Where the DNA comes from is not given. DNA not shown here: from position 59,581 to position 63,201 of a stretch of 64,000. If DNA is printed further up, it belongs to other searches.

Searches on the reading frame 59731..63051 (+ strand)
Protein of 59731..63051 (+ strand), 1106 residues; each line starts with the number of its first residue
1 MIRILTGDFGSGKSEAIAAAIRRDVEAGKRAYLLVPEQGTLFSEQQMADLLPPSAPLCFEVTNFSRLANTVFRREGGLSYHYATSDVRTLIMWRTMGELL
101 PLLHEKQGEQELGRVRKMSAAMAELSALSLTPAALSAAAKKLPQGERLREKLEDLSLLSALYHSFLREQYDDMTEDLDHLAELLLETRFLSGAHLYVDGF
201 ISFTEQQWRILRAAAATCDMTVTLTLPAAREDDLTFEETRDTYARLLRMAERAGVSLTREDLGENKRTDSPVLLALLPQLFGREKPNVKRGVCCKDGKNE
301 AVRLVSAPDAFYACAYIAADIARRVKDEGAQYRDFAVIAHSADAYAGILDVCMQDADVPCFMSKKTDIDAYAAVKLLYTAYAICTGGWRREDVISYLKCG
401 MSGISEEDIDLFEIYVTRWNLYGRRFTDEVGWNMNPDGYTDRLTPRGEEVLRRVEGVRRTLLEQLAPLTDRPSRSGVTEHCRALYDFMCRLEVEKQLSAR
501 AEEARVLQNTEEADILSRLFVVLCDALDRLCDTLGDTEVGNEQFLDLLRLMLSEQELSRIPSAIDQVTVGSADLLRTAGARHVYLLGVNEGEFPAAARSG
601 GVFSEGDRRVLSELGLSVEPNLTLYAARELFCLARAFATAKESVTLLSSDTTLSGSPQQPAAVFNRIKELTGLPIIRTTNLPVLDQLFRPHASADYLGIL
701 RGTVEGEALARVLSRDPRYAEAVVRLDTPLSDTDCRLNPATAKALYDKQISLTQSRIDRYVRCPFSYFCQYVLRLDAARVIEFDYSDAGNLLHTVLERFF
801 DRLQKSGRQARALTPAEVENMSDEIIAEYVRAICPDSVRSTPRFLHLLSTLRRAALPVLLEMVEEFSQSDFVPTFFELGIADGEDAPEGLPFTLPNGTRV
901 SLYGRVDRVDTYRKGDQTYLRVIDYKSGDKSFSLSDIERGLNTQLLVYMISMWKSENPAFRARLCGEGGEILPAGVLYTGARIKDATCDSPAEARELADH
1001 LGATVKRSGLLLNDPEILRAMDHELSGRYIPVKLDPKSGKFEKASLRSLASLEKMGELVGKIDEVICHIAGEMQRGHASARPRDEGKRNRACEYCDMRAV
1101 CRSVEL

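Call 68: find_encoding_contigs(protein=window:59731-63051:+, flank=10000, max_places=1)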
Protein window:59731-63051:+ (1106 aa): 7 contigs read that carry it; 1 place shown.
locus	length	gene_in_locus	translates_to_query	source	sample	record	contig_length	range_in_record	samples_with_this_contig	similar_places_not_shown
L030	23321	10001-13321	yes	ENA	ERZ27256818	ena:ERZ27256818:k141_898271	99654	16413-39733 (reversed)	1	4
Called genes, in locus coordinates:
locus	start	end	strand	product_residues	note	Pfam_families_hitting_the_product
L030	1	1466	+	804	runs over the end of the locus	-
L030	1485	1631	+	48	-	-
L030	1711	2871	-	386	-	PF01411:tRNA-synt_2c, PF07973:tRNA_SAD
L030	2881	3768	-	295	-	PF11449:ArsP_2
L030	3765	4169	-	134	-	PF01475:FUR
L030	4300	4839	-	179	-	PF00156:Pribosyltran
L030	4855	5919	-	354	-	PF00365:PFK, PF01513:NAD_kinase (weak)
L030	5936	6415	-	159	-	PF02464:CinA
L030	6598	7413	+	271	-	PF10609:ParA, PF13614:AAA_31 (weak)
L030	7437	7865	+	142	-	PF02142:MGS (weak)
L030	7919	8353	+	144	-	PF09148:DUF1934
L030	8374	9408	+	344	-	PF06144:DNA_pol3_delta (faint), PF21694:DNA_pol3_delta_C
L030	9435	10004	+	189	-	PF00486:Trans_reg_C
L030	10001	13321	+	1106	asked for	PF21445:ADDB_N, PF12705:PDDEXK_1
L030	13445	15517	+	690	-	-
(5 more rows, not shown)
